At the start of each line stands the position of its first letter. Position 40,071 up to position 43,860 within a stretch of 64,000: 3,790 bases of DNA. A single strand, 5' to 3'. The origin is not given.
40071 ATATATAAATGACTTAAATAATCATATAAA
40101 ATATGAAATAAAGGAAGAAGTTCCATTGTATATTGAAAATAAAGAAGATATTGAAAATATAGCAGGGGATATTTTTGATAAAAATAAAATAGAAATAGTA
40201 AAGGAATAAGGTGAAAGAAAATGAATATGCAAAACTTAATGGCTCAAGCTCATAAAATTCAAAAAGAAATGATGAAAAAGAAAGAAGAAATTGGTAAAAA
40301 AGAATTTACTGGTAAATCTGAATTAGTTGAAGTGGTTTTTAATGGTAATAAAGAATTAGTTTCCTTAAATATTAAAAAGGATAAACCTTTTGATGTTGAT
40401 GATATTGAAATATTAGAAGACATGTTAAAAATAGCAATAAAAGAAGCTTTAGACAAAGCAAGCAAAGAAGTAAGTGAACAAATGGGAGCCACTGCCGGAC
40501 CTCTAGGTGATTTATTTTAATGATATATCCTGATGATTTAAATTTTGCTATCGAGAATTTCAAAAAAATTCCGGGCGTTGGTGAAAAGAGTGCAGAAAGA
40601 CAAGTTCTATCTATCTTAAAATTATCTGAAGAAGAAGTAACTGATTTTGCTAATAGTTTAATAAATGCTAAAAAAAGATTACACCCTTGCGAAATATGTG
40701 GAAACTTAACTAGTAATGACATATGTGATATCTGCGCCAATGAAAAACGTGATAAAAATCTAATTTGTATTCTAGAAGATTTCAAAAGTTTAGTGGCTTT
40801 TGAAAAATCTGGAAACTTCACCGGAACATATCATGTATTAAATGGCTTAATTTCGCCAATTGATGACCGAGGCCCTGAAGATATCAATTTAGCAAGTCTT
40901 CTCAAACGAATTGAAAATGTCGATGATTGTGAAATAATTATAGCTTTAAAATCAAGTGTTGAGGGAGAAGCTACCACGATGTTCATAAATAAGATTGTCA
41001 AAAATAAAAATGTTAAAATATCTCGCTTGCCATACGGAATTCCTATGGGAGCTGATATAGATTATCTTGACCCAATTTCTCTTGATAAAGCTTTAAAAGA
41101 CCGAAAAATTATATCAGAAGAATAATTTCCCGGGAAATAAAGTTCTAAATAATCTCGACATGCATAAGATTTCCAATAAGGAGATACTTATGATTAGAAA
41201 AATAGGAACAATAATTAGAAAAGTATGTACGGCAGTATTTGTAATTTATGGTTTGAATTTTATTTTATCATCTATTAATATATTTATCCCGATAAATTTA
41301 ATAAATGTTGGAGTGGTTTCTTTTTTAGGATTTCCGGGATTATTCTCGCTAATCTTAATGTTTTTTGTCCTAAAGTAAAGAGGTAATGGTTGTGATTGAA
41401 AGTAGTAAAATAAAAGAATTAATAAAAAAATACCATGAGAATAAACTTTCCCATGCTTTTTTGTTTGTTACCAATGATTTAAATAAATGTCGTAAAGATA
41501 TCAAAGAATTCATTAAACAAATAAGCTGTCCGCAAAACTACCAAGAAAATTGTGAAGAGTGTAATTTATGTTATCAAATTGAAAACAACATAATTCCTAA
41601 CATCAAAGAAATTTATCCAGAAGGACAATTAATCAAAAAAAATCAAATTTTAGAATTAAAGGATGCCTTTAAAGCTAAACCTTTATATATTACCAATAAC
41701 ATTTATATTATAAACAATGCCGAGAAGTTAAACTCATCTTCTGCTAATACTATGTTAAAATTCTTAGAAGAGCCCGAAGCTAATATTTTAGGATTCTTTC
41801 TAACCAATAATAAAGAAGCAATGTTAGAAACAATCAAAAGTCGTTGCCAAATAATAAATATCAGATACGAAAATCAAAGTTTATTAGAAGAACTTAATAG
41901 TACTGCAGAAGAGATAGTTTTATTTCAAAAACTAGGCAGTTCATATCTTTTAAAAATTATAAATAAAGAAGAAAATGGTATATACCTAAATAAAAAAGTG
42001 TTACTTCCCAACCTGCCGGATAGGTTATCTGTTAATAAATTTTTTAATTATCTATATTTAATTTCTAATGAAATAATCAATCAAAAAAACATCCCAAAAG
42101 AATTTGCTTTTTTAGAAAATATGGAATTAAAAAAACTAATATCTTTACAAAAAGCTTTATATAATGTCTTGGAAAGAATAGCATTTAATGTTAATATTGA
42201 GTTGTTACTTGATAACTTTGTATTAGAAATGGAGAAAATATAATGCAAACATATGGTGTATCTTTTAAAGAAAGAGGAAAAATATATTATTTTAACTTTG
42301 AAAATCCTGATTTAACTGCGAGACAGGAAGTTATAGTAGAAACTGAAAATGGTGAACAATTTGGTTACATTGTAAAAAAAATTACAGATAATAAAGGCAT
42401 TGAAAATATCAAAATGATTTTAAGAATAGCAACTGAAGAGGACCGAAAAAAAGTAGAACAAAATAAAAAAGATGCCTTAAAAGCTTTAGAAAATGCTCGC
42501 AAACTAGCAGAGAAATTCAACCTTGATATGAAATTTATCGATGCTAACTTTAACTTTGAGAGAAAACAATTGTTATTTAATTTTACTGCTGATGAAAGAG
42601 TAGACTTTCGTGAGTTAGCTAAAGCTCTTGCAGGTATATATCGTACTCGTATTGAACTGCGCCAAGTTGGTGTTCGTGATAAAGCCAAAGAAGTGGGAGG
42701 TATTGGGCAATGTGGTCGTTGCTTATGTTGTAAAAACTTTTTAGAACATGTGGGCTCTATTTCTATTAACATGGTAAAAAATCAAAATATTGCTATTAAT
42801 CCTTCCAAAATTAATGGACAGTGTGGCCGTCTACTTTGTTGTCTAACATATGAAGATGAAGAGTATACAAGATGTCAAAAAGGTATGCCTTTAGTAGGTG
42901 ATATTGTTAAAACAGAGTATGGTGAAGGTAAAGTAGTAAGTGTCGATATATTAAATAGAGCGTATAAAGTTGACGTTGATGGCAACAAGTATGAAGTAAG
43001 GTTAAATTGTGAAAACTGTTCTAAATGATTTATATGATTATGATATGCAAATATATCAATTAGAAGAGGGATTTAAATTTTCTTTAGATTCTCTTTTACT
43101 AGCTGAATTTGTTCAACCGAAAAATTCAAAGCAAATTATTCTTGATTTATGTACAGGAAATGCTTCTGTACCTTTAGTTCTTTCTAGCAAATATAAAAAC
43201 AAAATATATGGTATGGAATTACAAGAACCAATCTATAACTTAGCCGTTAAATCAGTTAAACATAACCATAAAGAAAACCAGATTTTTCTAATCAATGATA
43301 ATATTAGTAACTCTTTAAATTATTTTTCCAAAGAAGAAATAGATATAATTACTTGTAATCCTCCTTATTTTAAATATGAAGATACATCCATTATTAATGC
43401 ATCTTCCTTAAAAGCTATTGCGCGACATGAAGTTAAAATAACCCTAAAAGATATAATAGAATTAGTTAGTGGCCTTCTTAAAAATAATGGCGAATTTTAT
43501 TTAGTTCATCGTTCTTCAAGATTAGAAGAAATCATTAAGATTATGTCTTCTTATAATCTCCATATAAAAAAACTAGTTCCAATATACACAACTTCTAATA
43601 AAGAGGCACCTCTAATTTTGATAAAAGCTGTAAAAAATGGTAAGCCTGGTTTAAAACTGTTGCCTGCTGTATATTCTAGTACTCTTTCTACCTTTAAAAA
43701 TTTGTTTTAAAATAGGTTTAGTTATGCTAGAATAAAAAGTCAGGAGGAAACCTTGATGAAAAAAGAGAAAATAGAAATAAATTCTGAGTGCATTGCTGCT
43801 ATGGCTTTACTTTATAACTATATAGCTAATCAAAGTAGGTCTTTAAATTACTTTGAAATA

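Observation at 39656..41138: Two perfect Noc-binding-site palindromes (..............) within 1.5 kb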

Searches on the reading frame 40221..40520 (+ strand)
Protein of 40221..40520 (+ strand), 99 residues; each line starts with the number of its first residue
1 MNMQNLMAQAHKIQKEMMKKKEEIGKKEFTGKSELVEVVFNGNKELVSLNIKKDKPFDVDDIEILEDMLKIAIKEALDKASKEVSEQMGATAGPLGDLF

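Call 16: search_protein_families(library=pfam, proteins=[window:40221-40520:+])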
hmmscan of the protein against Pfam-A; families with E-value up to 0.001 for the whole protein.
window:40221-40520:+ (99 aa): 1 family
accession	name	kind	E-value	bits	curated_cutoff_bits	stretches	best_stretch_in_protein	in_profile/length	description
PF02575.21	YbaB_DNA_bd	-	6.1e-21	74.8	25.5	1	7-93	1-88/91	YbaB/EbfC DNA-binding family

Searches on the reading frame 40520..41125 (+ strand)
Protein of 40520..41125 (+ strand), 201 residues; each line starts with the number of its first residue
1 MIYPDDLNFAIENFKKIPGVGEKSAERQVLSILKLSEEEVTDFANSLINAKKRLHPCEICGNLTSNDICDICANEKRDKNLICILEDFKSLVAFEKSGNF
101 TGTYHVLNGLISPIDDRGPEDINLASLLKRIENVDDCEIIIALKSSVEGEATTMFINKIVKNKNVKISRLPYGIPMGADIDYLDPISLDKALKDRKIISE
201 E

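Call 8: search_protein_families(library=pfam, proteins=[window:40520-41125:+])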
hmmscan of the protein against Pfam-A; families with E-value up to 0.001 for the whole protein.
window:40520-41125:+ (201 aa): 5 families
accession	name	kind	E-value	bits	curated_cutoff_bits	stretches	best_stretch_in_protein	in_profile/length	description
PF13662.12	Toprim_4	-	1.1e-18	67.7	25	1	81-170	2-84/85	Toprim domain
PF21176.3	RecR_HhH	-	9.3e-09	35.4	27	1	11-50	5-44/45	RecR, helix-hairpin-helix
PF21175.2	RecR_C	-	1.2e-08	34.7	22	1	173-196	1-24/24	RecR, C-terminal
PF02132.21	RecR_ZnF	-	6.2e-08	32.7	22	1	55-74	2-21/21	RecR, Cys4-zinc finger domain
PF01751.28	Toprim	-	6.3e-05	23.5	23.1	1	82-170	2-96/96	Toprim domain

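Call 73: find_related_loci(query=A2, collection=metagenome_contigs, flank=10000)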
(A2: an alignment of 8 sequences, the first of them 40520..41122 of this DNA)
Query A2 (201 aa) in metagenome_contigs; peptide patterns used: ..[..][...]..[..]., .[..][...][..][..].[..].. (x = any residue, [..] = any of these).
600 stretches matched a pattern (row limit reached: there are more); 341 encode a relative of the query (tblastn E <= 1e-3); the best 80 are kept; 80 distinct loci.
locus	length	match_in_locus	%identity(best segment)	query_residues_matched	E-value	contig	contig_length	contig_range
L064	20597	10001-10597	77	1-199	2e-105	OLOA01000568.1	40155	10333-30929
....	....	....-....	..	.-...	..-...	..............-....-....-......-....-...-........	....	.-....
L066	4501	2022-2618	64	1-199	1e-86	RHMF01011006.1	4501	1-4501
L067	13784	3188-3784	65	2-200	6e-86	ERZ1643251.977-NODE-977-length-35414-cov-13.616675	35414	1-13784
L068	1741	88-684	63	1-199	2e-90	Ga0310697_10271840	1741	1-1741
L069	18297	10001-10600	65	1-200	7e-86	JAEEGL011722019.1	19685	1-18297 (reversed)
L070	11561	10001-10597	62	1-199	1e-85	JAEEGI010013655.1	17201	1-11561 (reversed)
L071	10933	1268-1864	62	1-199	1e-85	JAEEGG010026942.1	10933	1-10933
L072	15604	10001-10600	65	1-200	7e-86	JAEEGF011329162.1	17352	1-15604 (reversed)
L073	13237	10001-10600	64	1-200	4e-85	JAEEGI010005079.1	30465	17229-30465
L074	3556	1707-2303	61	1-199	8e-86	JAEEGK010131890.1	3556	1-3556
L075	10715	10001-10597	61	1-199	3e-85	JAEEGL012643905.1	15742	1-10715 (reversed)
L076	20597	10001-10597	61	1-199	6e-85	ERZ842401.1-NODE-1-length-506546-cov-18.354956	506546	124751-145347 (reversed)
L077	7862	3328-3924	61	1-199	4e-85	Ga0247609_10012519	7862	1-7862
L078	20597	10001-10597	62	1-199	2e-84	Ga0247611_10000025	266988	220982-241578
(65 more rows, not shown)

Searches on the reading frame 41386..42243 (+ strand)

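Call 8: search_protein_families(library=pfam, proteins=[window:41386-42243:+])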
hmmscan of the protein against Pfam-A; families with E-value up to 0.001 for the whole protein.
window:41386-42243:+ (285 aa): 1 family
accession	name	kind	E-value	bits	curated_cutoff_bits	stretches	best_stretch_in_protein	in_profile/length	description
PF13177.12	DNA_pol3_delta2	-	3.3e-41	141.4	27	1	6-160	3-158/161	DNA polymerase III, delta subunit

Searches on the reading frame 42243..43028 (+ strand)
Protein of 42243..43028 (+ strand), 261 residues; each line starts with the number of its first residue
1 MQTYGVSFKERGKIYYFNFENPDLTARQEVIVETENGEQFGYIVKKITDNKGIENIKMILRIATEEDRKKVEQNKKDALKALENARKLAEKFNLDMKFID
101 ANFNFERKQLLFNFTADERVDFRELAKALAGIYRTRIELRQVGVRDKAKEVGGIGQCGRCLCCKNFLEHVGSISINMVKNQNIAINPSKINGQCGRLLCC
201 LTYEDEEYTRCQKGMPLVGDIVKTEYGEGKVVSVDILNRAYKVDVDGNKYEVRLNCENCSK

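Call 16: search_protein_families(library=pfam, proteins=[window:42243-43028:+])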
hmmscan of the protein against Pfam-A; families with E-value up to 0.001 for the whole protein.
window:42243-43028:+ (261 aa): 1 family
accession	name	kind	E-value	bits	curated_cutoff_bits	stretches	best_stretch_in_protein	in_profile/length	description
PF04468.17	PSP1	-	4.5e-28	97.9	27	1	57-142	1-86/86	PSP1 C-terminal conserved region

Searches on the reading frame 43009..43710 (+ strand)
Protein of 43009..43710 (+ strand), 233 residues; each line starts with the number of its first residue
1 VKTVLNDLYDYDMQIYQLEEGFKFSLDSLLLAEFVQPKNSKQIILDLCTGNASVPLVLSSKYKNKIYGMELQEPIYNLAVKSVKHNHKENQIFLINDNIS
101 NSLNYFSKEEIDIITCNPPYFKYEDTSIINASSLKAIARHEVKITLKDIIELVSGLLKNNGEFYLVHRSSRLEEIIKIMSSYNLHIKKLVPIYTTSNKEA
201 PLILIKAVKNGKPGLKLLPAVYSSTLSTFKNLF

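Call 16: search_protein_families(library=pfam, proteins=[window:43009-43710:+])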
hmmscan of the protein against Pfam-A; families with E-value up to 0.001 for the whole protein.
window:43009-43710:+ (233 aa): 3 families
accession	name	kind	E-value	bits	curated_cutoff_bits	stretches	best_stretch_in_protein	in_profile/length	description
PF05175.20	MTS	-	4.3e-08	33.4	23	1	28-130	20-118/170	Methyltransferase small domain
PF03602.21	Cons_hypoth95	-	1.9e-05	24.9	24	1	35-129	36-133/182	Conserved hypothetical protein 95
PF02384.22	N6_Mtase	-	2.6e-05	24.1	20.4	1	28-137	35-153/311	N-6 DNA Methylase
